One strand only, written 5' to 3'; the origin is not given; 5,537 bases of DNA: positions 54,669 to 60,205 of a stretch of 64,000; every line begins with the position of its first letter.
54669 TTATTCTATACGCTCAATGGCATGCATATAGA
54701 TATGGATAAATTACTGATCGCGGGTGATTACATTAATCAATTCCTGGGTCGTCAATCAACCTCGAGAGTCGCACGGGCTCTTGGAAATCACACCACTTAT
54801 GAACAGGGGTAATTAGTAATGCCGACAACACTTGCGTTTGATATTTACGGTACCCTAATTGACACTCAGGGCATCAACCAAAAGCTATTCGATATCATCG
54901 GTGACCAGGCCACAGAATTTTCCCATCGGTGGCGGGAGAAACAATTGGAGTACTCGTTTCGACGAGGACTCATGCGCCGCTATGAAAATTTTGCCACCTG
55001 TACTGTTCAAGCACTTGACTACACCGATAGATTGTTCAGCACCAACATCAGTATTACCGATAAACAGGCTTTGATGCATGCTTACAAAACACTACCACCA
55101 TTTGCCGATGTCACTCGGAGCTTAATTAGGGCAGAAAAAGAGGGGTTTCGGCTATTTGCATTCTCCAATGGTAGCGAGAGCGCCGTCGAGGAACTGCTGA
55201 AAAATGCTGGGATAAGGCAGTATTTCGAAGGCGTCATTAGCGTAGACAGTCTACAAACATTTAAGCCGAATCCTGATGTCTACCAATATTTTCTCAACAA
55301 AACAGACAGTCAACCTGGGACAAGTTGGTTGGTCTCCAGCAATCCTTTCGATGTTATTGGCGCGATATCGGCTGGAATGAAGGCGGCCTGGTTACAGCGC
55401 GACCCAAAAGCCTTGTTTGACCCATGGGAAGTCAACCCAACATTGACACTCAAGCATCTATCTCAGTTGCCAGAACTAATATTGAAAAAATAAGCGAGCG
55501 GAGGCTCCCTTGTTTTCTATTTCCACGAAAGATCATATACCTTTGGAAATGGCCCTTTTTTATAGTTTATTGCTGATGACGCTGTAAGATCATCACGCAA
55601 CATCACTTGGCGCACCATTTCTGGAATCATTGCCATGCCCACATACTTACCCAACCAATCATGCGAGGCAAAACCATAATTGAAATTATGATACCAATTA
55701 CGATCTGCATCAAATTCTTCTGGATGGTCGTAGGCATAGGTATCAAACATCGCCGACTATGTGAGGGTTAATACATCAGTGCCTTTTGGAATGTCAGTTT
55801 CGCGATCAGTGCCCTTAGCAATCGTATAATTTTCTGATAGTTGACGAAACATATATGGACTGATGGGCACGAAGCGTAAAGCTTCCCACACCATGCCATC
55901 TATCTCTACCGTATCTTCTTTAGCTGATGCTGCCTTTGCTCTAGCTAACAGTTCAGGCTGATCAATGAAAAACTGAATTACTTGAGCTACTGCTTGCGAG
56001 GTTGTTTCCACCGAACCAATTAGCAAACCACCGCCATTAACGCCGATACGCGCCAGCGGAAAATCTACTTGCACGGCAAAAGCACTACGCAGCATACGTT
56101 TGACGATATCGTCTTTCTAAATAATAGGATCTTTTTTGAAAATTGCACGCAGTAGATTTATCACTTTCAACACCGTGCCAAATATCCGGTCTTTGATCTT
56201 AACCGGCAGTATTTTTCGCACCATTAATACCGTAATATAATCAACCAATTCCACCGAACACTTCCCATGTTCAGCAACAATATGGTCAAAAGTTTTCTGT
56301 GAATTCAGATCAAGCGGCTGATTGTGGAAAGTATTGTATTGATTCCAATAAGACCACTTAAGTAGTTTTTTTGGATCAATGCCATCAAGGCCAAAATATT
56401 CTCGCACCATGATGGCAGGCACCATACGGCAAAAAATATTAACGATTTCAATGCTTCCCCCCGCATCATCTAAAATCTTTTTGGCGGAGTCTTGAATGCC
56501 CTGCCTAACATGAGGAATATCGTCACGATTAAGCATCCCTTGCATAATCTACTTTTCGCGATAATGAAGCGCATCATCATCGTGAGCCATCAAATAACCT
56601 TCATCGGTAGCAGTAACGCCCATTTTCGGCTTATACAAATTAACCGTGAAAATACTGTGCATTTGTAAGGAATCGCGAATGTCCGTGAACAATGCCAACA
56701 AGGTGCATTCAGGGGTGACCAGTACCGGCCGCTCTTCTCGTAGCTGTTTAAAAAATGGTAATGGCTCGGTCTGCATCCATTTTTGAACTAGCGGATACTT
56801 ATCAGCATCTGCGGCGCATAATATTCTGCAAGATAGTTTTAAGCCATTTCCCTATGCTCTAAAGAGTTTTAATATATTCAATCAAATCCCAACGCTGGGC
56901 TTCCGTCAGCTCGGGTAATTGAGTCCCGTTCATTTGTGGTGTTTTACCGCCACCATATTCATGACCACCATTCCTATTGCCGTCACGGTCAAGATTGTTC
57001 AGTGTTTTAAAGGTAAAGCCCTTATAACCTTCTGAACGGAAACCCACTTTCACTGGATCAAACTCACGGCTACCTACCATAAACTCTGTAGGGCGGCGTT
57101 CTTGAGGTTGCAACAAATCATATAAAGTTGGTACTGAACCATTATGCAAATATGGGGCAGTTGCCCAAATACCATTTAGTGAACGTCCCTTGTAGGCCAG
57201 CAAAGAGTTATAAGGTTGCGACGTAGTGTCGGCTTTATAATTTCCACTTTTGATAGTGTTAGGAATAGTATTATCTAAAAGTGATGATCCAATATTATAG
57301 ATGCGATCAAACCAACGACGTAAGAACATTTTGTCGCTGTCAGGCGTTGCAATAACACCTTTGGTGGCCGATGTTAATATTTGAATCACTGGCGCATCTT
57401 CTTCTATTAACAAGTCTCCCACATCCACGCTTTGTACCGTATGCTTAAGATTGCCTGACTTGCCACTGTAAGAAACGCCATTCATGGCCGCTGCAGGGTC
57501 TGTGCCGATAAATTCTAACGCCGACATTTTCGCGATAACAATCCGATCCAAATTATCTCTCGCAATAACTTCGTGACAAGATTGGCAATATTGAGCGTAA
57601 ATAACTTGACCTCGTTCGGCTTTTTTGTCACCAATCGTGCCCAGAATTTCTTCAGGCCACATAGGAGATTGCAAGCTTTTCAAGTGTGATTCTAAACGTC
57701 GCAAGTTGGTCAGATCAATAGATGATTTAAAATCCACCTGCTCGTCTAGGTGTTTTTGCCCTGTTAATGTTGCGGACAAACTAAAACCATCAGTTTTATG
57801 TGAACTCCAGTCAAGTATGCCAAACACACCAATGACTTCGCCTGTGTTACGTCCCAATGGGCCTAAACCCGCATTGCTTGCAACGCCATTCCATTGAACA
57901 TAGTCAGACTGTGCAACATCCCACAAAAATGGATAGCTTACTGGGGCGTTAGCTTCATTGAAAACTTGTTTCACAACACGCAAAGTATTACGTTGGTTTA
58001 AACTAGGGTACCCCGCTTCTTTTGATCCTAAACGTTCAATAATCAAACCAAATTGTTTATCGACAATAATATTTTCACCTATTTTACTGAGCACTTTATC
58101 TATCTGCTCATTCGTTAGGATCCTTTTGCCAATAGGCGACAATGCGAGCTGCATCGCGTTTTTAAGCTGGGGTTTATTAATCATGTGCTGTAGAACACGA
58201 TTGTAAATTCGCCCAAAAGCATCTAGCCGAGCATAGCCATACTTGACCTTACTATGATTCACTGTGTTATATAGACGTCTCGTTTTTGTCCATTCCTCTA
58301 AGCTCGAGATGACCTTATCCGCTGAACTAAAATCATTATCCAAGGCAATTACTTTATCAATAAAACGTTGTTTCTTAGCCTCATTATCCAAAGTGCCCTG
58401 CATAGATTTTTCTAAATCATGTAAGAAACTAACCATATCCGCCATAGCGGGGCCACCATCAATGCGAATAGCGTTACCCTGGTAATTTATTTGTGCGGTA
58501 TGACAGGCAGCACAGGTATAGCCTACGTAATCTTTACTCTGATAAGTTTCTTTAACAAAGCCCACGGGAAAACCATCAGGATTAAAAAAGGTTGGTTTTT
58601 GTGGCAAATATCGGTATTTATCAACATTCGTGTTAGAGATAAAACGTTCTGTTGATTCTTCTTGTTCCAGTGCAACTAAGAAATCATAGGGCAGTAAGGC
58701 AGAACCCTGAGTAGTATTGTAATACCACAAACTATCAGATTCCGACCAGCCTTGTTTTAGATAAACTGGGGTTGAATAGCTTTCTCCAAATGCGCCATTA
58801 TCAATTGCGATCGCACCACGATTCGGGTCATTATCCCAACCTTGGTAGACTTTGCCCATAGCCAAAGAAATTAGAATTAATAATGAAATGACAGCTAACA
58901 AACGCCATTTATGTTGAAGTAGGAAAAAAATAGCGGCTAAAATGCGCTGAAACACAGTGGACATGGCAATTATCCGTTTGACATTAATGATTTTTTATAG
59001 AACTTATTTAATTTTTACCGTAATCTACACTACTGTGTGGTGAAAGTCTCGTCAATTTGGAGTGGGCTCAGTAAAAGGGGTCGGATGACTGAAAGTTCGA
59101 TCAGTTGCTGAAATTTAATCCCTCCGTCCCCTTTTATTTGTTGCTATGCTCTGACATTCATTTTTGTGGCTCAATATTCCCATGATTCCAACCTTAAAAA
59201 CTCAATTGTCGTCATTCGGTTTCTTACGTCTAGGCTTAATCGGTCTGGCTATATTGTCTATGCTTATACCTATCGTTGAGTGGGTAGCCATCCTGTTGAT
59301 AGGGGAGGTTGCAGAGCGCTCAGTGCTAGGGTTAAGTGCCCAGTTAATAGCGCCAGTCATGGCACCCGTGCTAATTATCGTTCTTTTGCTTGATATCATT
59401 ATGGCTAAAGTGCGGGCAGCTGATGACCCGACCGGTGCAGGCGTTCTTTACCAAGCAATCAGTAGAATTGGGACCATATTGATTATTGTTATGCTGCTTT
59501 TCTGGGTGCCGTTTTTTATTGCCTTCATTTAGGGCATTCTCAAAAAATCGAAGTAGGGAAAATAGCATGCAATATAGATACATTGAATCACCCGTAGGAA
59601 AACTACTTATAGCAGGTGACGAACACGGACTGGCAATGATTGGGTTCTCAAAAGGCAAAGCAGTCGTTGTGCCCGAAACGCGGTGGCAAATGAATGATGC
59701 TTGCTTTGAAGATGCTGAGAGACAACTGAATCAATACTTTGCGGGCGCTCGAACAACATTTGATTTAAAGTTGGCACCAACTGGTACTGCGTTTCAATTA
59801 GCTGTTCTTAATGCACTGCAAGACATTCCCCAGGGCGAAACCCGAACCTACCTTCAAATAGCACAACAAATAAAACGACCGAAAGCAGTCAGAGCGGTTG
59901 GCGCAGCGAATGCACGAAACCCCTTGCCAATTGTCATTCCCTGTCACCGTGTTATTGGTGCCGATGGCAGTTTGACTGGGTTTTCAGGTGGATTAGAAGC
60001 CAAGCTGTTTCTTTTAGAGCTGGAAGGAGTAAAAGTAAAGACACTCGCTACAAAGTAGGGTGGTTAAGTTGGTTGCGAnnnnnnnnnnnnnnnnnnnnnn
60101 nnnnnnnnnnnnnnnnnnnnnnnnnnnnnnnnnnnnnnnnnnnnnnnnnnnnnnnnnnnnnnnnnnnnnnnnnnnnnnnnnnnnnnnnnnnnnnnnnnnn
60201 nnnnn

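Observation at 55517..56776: Cytochrome P450 gene carrying exactly three in-frame TAG codons, no frameshifts, and Trp in place of the heme-ligand Cys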

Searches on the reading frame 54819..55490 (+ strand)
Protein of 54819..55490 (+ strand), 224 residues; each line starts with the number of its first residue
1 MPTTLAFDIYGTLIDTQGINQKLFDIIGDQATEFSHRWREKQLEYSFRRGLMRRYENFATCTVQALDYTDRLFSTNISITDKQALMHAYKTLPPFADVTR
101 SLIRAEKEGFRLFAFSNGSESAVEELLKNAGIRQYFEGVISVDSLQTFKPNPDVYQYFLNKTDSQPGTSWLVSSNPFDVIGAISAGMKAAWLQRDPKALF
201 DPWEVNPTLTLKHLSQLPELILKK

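Call 7: search_protein_families(library=pfam, proteins=[window:54819-55490:+], max_evalue=0.01)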
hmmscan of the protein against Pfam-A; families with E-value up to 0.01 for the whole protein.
window:54819-55490:+ (224 aa): 3 families
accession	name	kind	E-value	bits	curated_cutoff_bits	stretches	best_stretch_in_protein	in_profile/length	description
PF00702.32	Hydrolase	-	8.5e-20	72.4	26.4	1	4-186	3-191/191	haloacid dehalogenase-like hydrolase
PF13419.12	HAD_2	-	9e-18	65.4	23.8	1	7-191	3-177/178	Haloacid dehalogenase-like hydrolase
PF13242.12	Hydrolase_like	-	0.0011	19.2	22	1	149-194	4-50/75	HAD-hyrolase-like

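Call 30: search_protein_families(library=ncbifam, proteins=[window:54819-55490:+], max_evalue=0.001)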
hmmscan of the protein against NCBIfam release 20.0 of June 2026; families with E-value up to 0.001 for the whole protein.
window:54819-55490:+ (224 aa): 23 families
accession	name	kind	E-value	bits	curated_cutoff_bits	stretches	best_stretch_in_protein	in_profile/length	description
TIGR01428.1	HAD_type_II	equivalog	1.8e-53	181.5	125.4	1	4-195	3-193/197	haloacid dehalogenase type II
TIGR01493.1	HAD-SF-IA-v2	subfamily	5e-25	88.6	39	1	5-182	2-158/161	HAD-IA family hydrolase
TIGR02253.1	CTE7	subfamily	2.5e-18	66.6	169.75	1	6-199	6-201/221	TIGR02253 family HAD-type hydrolase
NF009695.0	PRK13222.1-2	equivalog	3.4e-14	52.9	225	1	67-193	68-194/226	phosphoglycolate phosphatase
NF009804.0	PRK13288.1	equivalog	8.8e-14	51.5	218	1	3-217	4-206/215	pyrophosphatase PpaX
NF006976.0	PRK09449.1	equivalog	5.8e-11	42.3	183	1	83-223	84-224/225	pyrimidine 5'-nucleotidase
TIGR02254.1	YjjG_YfnB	equivalog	7.2e-11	42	159.9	1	4-219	3-221/223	YjjG family noncanonical pyrimidine nucleotidase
NF008000.0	PRK10725.1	equivalog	5.4e-10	39.7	215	1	85-189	83-182/188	fructose-1-phosphate/6-phosphogluconate phosphatase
TIGR01449.2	PGP_bact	equivalog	1.4e-09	37.8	180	1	94-218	86-210/213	phosphoglycolate phosphatase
TIGR02252.1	DREG-2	subfamily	1.6e-09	37.8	155.2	1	82-191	91-203/203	HAD hydrolase, REG-2-like, family IA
NF052576.1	PymNtasePynAStpc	equivalog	2.8e-09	36.9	350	1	97-221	103-227/229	pyrimidine 5'-nucleotidase PynA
TIGR01454.1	AHBA_synth_RP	hypoth_equivalog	1.2e-08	34.8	246.65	1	95-193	77-178/205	AHBA synthesis associated protein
TIGR01993.1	Pyr-5-nucltdase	equivalog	2e-07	31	142.9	1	89-189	80-180/183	pyrimidine 5'-nucleotidase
NF009698.0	PRK13223.1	equivalog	7.6e-07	28.6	466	1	2-194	13-202/272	phosphoglycolate phosphatase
TIGR02009.1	PGMB-YQAB-SF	subfamily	9.3e-07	29.2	153.35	1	5-188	4-182/186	beta-phosphoglucomutase family hydrolase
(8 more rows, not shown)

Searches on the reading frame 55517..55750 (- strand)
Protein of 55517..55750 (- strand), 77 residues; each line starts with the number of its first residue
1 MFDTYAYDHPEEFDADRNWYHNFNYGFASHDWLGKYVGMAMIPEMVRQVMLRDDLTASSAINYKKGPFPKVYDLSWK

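Call 41: find_encoding_contigs(protein=window:55517-55750:-, flank=2500, max_places=10)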
Protein window:55517-55750:- (77 aa): no gene with exactly this product is on record in the collection.

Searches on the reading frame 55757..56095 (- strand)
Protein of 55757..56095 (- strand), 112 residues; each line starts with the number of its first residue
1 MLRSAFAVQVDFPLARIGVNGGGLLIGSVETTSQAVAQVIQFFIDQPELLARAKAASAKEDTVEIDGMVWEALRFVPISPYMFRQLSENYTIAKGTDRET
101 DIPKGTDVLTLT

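Call 40: find_encoding_contigs(protein=window:55757-56095:-, flank=2500, max_places=10)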
Protein window:55757-56095:- (112 aa): no gene with exactly this product is on record in the collection.

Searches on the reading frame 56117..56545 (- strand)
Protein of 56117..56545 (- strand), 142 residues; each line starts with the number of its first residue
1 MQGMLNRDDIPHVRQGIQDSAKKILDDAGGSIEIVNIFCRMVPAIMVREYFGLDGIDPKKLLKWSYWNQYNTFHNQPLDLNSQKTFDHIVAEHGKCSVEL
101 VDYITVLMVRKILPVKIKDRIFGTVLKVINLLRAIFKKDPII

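Call 42: find_encoding_contigs(protein=window:56117-56545:-, flank=2500, max_places=10)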
Protein window:56117-56545:- (142 aa): 9 contigs read that carry it; 9 places shown.
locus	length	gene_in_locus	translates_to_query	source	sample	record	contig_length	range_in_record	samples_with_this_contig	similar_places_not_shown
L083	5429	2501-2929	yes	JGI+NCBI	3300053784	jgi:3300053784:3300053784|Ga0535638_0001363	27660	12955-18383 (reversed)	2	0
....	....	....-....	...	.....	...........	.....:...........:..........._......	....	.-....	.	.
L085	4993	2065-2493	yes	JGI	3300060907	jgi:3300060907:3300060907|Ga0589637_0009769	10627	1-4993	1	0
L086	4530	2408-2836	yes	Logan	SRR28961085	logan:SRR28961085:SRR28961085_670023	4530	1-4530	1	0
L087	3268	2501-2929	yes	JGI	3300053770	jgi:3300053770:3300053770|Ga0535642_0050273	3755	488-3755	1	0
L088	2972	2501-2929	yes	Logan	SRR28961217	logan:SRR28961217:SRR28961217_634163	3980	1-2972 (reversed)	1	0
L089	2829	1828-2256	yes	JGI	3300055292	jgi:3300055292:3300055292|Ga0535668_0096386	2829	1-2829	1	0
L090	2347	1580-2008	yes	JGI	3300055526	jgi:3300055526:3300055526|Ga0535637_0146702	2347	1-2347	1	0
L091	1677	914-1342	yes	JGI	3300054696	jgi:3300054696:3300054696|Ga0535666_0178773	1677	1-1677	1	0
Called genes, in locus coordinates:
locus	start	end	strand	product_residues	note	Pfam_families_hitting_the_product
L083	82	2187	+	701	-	PF00034:Cytochrom_C (faint), PF13442:Cytochrome_CBB3 (faint), PF21419:RoxA-like_Cyt-c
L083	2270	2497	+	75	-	-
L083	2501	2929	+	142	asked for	-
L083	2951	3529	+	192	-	PF00067:p450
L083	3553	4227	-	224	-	PF00702:Hydrolase, PF13419:HAD_2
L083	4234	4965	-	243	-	PF00682:HMGL-like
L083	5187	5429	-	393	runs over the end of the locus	PF00108:Thiolase_N, PF02803:Thiolase_C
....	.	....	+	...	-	?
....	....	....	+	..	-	-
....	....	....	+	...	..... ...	-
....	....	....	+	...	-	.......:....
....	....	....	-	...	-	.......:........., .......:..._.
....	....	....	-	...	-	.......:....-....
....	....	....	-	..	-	?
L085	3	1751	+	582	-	PF13442:Cytochrome_CBB3 (faint), PF00034:Cytochrom_C (faint), PF21419:RoxA-like_Cyt-c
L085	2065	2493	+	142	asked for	-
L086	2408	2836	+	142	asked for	-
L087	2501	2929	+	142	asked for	-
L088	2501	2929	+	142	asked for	-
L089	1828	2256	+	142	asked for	-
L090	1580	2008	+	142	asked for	-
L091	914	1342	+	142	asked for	-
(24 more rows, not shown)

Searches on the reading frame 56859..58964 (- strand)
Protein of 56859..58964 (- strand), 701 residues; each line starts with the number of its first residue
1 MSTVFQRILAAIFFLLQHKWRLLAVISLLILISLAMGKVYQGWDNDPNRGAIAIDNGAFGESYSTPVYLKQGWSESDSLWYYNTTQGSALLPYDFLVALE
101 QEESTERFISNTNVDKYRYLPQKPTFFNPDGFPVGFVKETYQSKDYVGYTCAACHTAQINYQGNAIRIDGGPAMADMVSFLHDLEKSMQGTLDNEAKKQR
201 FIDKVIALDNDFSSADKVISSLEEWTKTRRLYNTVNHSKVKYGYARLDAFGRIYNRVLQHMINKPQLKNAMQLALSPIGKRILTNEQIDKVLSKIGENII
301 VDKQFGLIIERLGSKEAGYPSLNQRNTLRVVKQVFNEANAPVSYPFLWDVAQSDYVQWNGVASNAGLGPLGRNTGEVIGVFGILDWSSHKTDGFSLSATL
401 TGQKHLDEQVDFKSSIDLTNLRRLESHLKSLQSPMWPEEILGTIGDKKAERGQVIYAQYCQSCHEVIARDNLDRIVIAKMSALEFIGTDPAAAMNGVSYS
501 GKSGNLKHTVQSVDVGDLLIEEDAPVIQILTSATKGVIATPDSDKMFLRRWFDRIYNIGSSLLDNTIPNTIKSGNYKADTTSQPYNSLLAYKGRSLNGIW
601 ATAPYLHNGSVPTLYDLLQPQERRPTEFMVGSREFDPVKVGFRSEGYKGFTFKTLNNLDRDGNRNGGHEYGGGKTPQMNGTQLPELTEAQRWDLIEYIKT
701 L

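Call 7: search_protein_families(library=pfam, proteins=[window:56862-58964:-], max_evalue=0.01)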
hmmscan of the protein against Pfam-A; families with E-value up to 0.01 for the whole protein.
window:56862-58964:- (701 aa): 3 families
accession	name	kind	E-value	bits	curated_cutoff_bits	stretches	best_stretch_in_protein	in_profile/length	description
PF21419.2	RoxA-like_Cyt-c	-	1.6e-18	66.4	26.7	1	590-626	1-36/39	RoxA-like, cytochrome c-like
PF00034.26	Cytochrom_C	-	4.1e-10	41.3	21.3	1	661-701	50-89/90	Cytochrome c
PF13442.11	Cytochrome_CBB3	-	4.2e-07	30.6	27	0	448-465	2-19/68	Cytochrome C oxidase, cbb3-type, subunit III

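Call 17: find_encoding_contigs(protein=window:56859-58964:-, flank=3000, max_places=6)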
Protein window:56859-58964:- (701 aa): 7 contigs read that carry it; 6 places shown.
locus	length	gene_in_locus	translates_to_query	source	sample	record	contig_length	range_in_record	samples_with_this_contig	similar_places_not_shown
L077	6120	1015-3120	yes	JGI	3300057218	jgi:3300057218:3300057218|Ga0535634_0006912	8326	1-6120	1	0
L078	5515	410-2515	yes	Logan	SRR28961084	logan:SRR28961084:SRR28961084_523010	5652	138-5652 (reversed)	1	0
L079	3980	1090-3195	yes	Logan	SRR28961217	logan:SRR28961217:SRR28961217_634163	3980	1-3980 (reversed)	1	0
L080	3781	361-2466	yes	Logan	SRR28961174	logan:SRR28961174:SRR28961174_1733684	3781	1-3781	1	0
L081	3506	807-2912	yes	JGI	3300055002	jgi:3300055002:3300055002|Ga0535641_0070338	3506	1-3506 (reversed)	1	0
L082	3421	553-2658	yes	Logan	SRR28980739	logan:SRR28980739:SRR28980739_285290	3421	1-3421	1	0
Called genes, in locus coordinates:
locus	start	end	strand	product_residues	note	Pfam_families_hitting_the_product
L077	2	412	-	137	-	?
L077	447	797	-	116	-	-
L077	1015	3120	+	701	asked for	PF00034:Cytochrom_C (faint), PF13442:Cytochrome_CBB3 (faint), PF21419:RoxA-like_Cyt-c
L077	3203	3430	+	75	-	-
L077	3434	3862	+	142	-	-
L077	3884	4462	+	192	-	PF00067:p450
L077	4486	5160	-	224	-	PF00702:Hydrolase, PF13419:HAD_2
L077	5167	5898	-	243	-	PF00682:HMGL-like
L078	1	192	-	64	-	?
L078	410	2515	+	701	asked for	PF00034:Cytochrom_C (faint), PF13442:Cytochrome_CBB3 (faint), PF21419:RoxA-like_Cyt-c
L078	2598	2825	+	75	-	-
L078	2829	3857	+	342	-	PF00067:p450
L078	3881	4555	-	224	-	PF00702:Hydrolase, PF13419:HAD_2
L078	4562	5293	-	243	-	PF00682:HMGL-like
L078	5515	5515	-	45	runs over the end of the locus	?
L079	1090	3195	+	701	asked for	PF00034:Cytochrom_C (faint), PF13442:Cytochrome_CBB3 (faint), PF21419:RoxA-like_Cyt-c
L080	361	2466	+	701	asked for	PF00034:Cytochrom_C (faint), PF13442:Cytochrome_CBB3 (faint), PF21419:RoxA-like_Cyt-c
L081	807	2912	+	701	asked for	PF00034:Cytochrom_C (faint), PF13442:Cytochrome_CBB3 (faint), PF21419:RoxA-like_Cyt-c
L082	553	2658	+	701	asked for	PF00034:Cytochrom_C (faint), PF13442:Cytochrome_CBB3 (faint), PF21419:RoxA-like_Cyt-c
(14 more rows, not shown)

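Call 30: search_protein_families(library=ncbifam, proteins=[window:56862-58964:-], max_evalue=0.001)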
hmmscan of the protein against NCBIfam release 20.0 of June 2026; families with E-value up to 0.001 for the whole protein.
window:56862-58964:- (701 aa): 4 families
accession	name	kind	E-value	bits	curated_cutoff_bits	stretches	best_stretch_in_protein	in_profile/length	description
NF040606.1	CytoC_perox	subfamily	6.7e-183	609.6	150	1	73-700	1-524/524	di-heme-cytochrome C peroxidase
NF050034.1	RoxB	equivalog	1.1e-13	50.5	900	1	587-625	477-515/652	rubber dioxygenase RoxB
NF051462.1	RoxC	equivalog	2e-12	46.1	900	1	589-625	651-687/812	putative rubber dioxygenase RoxC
NF050033.2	RoxA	exception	1.8e-10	40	1000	1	590-626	511-546/673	rubber dioxygenase RoxA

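Call 45: list_cluster_members(proteins=[window:56862-58964:-, window:54819-55490:+, window:52678-53856:+])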
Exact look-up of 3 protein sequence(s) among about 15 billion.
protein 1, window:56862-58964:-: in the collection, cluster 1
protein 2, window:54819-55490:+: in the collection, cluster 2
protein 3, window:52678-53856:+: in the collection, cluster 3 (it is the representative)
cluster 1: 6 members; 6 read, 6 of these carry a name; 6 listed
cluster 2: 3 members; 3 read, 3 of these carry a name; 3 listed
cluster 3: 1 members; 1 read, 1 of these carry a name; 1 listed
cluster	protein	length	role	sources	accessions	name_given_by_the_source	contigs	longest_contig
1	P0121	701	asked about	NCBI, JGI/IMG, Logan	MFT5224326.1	MAG: hypothetical protein ACI8XX_000068 [Polaribacter sp.] | hypothetical protein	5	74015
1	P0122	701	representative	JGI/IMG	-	hypothetical protein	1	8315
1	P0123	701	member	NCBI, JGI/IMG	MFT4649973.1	MAG: hypothetical protein ACI9AP_000139 [Flavobacteriales bacterium] | hypothetical protein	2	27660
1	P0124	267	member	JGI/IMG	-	hypothetical protein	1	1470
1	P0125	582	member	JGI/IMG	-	hypothetical protein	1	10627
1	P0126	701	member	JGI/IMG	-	hypothetical protein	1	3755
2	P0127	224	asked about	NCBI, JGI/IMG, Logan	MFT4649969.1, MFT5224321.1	MAG: 2-haloacid dehalogenase [Polaribacter sp.] | 2-haloacid dehalogenase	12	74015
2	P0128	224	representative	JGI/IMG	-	2-haloacid dehalogenase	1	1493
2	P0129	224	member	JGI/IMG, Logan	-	2-haloacid dehalogenase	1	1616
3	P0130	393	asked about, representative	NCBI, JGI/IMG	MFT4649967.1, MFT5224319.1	MAG: acetyl-CoA C-acetyltransferase [Polaribacter sp.] | acetyl-CoA C-acetyltransferase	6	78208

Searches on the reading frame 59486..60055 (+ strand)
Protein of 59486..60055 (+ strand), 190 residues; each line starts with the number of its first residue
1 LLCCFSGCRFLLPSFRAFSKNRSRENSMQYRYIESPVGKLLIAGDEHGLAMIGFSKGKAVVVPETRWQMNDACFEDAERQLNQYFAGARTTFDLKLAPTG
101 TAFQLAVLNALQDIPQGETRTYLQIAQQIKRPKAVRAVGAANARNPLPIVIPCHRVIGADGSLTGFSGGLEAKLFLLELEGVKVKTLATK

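Call 26: search_protein_families(library=pfam, proteins=[window:59486-60055:+], max_evalue=0.001)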
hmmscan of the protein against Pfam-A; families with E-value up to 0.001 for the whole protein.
window:59486-60055:+ (190 aa): 2 families
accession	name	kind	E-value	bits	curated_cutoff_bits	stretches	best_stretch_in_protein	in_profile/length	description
PF01035.26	DNA_binding_1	-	1.3e-33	115.1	27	1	102-182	1-81/81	6-O-methylguanine DNA methyltransferase, DNA binding domain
PF02870.21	Methyltransf_1N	-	2.5e-17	63.6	21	1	28-97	1-70/71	6-O-methylguanine DNA methyltransferase, ribonuclease-like domain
